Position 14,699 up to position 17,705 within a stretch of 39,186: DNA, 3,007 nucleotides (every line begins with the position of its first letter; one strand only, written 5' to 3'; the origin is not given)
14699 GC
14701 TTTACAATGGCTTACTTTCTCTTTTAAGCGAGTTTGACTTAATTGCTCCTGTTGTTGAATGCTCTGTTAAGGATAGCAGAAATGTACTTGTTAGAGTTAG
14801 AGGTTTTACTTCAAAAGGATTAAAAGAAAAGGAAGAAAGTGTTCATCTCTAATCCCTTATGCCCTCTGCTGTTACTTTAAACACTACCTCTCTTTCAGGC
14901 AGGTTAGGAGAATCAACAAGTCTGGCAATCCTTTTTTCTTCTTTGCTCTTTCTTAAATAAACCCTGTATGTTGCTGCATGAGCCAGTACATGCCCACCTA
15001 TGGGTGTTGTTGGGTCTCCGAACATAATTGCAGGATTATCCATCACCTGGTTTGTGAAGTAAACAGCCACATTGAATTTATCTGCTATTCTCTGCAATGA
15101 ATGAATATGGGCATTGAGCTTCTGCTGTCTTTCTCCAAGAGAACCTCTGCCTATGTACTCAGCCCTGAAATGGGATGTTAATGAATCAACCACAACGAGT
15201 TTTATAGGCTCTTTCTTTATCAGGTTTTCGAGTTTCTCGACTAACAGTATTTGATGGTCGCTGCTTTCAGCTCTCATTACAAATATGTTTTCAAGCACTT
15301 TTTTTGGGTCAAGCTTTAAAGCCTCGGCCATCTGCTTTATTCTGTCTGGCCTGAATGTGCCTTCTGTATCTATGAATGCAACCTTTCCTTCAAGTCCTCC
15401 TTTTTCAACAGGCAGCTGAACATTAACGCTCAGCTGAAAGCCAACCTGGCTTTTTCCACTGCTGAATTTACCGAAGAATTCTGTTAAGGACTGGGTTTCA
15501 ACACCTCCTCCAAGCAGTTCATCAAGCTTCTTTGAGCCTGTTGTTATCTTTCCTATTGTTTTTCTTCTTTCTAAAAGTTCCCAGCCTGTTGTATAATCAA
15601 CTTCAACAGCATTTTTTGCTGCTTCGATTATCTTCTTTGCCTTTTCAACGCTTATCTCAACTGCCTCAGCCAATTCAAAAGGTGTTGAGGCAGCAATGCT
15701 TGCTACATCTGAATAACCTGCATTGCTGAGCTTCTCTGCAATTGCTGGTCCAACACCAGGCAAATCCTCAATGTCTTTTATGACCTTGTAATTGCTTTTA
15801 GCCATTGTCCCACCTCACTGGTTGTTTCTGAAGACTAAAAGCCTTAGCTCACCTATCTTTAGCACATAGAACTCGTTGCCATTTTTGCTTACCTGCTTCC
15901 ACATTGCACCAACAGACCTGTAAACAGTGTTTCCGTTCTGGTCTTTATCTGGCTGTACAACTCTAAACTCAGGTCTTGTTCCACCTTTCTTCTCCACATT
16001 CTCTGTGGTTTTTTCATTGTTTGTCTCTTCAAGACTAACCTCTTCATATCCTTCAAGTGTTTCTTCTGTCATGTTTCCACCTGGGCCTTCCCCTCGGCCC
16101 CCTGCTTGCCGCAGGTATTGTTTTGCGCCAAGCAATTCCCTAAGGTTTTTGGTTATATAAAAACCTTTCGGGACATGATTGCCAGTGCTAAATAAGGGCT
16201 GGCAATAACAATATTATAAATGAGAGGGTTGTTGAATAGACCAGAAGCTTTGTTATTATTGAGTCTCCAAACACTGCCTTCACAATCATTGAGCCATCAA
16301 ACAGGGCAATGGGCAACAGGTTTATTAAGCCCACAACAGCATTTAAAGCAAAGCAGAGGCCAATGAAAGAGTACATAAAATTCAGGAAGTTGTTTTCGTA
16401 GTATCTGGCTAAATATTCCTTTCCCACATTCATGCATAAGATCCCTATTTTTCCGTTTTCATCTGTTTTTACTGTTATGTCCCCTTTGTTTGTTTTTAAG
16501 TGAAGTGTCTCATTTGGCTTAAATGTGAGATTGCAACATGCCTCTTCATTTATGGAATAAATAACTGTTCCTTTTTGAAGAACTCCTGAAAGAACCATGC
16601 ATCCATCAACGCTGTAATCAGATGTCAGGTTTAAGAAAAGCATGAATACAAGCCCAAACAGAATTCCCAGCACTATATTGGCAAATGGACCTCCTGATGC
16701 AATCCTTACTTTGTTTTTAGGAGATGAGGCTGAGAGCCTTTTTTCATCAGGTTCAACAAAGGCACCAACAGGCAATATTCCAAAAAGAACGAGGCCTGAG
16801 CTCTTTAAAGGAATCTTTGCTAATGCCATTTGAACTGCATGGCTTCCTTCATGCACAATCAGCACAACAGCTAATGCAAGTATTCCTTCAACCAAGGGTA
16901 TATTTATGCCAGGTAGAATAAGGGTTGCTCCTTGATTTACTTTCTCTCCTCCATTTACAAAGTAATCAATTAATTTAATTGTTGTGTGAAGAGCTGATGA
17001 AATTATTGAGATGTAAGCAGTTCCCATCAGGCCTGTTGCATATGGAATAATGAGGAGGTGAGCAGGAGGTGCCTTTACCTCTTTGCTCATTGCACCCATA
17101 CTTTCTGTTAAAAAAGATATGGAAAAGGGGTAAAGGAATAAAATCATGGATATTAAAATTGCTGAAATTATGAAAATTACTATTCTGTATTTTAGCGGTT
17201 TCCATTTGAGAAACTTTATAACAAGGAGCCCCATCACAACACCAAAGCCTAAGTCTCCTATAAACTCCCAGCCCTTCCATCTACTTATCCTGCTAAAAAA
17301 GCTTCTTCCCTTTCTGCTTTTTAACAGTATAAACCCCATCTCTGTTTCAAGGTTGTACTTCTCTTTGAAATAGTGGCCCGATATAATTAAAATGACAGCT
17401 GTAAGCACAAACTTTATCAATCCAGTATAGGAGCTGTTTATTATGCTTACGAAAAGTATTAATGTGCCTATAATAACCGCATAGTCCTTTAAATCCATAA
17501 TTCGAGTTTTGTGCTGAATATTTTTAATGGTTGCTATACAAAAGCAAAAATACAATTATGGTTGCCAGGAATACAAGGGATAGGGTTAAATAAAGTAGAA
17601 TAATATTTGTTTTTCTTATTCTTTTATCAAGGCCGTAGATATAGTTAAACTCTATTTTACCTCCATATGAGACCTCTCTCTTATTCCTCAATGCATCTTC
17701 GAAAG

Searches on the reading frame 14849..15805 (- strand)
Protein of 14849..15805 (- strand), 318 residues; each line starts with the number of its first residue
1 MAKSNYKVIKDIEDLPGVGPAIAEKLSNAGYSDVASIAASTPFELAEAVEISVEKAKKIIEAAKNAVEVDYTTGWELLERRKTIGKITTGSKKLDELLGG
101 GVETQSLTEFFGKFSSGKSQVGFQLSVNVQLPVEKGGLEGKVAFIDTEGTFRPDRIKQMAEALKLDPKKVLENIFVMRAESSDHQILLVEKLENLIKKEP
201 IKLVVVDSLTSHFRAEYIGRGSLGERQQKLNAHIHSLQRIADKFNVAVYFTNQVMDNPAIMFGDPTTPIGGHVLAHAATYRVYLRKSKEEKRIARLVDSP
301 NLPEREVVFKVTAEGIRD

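Call 8: search_protein_families(library=pfam, proteins=[window:14849-15805:-], max_evalue=0.01)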
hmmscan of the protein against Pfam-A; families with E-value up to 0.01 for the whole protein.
window:14849-15805:- (318 aa): 8 families
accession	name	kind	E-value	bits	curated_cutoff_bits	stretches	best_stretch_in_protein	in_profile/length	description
PF08423.17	Rad51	-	5.4e-91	304.6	22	1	80-318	1-243/244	Rad51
PF00154.27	RecA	-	1.1e-18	68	27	1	79-292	25-226/262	recA bacterial DNA recombination protein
PF14520.12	HHH_5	-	4.3e-11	43.6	27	1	10-64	2-56/57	Helix-hairpin-helix domain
PF13481.12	AAA_25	-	1.1e-07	32.1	27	1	87-251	15-187/195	AAA domain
PF06745.19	ATPase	-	7.6e-07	29.2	26.6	1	88-297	2-200/231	KaiC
PF11731.14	Cdd1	-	6.1e-06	26.8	25.5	1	8-50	4-46/86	Pathogenicity locus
PF04539.22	Sigma70_r3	-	0.0009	19.7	25.3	0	41-71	22-52/78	Sigma-70 region 3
PF11798.14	IMS_HHH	-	0.0072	16.9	24.4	0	11-30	12-31/32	IMS family HHH motif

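Call 30: find_related_loci(query=window:14849-15805:-, collection=genome_contigs, flank=10000)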
Query window:14849-15805:- (318 aa) in genome_contigs; peptide patterns used: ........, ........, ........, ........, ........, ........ (x = any residue, [..] = any of these).
599 stretches matched a pattern (row limit reached: there are more); 78 encode a relative of the query (tblastn E <= 1e-3); 78 distinct loci.
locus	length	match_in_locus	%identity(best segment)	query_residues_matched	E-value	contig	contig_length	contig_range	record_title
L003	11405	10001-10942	83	5-318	2e-176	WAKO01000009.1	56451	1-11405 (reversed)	MAG: Candidatus Micrarchaeota archaeon isolate S012_111_esom k151_273930, whole genome shotgun sequence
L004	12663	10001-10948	75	3-318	4e-163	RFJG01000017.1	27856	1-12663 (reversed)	MAG: Methanobacteriota archaeon isolate J096 k99_365824, whole genome shotgun sequence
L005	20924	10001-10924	75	11-318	1e-158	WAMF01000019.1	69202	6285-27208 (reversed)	MAG: Candidatus Micrarchaeota archaeon isolate S016_84_esom k151_766764, whole genome shotgun sequence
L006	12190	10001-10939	76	6-318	4e-158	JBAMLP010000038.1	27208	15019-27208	MAG: Candidatus Micrarchaeales archaeon isolate MAG8 ExploCarb_3808S_S2_477_length_27208_cov_3, whole genome shotgun seq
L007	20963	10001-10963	74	1-318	1e-157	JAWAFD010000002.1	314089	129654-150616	MAG: Candidatus Anstonellales archaeon isolate QQ_201907_bins_61 QQ_201907_bins_61_scaffold_2, whole genome shotgun sequ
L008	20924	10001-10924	72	11-318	3e-153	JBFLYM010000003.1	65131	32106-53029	MAG: Candidatus Micrarchaeota archaeon isolate MAG085 MAG085_3, whole genome shotgun sequence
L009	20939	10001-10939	71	6-318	8e-149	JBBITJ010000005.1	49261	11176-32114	MAG: Candidatus Micrarchaeota archaeon isolate TCF170221_bin_394 NODE_178_length_49261_cov_15.444682, whole genome shotg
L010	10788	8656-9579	72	11-318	4e-147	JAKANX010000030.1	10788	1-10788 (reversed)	MAG: Candidatus Micrarchaeota archaeon isolate WY5.bin9 NODE_10711_length_10788_cov_1.121377, whole genome shotgun seque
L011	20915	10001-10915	68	14-318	8e-146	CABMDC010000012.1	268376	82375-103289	uncultured archaeon isolate LFW-121_3 genome assembly, contig: LFW1213_2, whole genome shotgun sequence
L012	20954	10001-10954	66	3-318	2e-144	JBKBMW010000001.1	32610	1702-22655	MAG: Candidatus Anstonellaceae archaeon isolate 21I_052.bin.42 NODE_1_length_32610_cov_4.916362, whole genome shotgun se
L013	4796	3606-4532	69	10-318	3e-145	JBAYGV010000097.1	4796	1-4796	MAG: Candidatus Micrarchaeia archaeon isolate SO_2016_GW1_133 scaffold34623_OW334_2016, whole genome shotgun sequence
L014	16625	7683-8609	67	10-318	2e-142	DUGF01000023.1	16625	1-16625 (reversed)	MAG TPA_asm: Candidatus Micrarchaeota archaeon isolate UBA10214 contig_75065, whole genome shotgun sequence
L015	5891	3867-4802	63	7-318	6e-141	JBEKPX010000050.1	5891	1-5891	MAG: Candidatus Micrarchaeales archaeon isolate SPRUCE 474 SPRUCE_474_50, whole genome shotgun sequence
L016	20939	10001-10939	67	6-318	8e-140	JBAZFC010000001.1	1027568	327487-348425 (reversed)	MAG: Candidatus Micrarchaeia archaeon isolate SO_2017_LW3_140 NODE_4_length_1027568_cov_2.448797_LW162_2017, whole genom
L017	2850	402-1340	66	6-318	2e-146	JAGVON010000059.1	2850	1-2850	MAG: archaeon isolate DeMMO3_23 c_000000042502, whole genome shotgun sequence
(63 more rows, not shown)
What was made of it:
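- The closest RadA sequences are all from Micrarchaeota MAGs (call 30).
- Tried and rejected: 78 RadA loci, almost all from Micrarchaeota MAGs, were fetched (call 30).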

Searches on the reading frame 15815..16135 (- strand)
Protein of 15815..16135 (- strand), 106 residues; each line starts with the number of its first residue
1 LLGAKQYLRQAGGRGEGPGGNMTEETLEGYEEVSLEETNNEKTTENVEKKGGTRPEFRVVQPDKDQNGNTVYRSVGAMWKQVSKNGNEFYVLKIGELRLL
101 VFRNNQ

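Call 8: search_protein_families(library=pfam, proteins=[window:15815-16135:-], max_evalue=0.01)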
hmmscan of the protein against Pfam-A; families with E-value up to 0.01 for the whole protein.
window:15815-16135:- (106 aa): 1 family
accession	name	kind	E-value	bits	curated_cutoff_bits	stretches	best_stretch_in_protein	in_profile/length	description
PF05284.17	DUF736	-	0.00071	19.9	22.1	1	43-95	27-71/99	Protein of unknown function (DUF736)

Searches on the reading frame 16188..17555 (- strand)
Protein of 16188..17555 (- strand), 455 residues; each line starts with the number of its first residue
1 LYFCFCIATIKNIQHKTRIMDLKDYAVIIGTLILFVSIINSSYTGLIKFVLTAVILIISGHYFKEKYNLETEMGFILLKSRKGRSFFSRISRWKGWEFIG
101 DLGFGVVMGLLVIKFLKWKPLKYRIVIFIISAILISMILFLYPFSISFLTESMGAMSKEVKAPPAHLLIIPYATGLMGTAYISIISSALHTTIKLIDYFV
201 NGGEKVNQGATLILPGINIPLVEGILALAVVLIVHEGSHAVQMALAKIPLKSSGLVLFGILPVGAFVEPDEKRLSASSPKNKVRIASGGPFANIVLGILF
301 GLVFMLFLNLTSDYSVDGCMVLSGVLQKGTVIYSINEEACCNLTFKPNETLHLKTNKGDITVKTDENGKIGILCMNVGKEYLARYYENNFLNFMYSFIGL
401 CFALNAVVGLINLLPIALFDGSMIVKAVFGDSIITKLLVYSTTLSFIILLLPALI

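Call 8: search_protein_families(library=pfam, proteins=[window:16188-17555:-], max_evalue=0.01)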
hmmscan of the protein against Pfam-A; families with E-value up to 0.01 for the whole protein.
window:16188-17555:- (455 aa): 1 family
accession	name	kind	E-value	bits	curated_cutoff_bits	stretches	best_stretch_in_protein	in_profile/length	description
PF02163.28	Peptidase_M50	-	1.9e-20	73.6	27.2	1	224-430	2-195/221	Peptidase family M50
